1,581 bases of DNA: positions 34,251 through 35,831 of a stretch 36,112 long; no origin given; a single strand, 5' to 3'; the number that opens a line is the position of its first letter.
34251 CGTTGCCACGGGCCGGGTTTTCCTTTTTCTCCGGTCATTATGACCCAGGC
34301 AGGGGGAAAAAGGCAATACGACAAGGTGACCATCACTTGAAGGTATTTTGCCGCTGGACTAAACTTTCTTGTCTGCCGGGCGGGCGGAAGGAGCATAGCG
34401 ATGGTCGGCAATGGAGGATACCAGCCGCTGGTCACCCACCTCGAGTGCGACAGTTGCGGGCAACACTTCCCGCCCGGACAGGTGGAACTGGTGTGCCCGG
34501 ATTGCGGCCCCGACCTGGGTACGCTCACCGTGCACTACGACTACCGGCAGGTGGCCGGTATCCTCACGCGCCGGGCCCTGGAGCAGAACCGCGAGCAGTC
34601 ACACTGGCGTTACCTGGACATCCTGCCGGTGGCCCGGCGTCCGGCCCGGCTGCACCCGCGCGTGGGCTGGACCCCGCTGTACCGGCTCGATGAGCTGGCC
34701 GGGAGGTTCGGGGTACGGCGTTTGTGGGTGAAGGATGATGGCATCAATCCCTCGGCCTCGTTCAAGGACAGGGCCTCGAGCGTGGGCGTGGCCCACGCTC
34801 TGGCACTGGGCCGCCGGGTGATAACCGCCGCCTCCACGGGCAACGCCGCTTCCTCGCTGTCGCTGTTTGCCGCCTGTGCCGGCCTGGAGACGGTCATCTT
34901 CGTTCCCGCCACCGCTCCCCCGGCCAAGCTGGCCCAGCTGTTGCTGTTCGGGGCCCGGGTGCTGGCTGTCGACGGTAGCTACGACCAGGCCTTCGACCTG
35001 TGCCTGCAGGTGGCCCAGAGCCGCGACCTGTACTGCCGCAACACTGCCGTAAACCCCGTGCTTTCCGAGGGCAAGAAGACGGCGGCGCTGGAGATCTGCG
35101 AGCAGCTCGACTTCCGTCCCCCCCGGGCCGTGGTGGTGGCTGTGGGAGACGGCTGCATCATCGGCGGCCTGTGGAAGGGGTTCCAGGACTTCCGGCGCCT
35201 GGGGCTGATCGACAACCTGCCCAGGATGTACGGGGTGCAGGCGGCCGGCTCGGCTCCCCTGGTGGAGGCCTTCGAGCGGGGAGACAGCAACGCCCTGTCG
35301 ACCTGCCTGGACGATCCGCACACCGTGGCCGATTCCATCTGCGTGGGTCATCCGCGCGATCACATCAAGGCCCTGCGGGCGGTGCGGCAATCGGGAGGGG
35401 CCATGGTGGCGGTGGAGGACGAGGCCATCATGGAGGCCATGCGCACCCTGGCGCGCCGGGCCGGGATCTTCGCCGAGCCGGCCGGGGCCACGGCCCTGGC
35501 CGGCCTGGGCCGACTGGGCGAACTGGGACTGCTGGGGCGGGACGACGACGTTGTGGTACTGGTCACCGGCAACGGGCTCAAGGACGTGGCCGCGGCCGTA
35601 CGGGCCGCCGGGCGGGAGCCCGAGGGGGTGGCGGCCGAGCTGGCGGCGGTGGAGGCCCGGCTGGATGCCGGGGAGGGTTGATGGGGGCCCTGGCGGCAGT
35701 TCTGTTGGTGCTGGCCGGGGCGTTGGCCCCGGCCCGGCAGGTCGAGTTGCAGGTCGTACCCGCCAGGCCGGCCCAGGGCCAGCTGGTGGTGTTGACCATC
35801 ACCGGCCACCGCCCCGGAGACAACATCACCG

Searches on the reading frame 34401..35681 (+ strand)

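Call 53: search_protein_families(library=pfam, proteins=[window:34401-35681:+], max_evalue=0.001)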
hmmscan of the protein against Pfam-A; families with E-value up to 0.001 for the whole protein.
window:34401-35681:+ (426 aa): 1 family
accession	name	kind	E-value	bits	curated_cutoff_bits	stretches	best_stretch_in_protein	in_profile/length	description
PF00291.31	PALP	-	1.5e-78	264.6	35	1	87-390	4-295/295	Pyridoxal-phosphate dependent enzyme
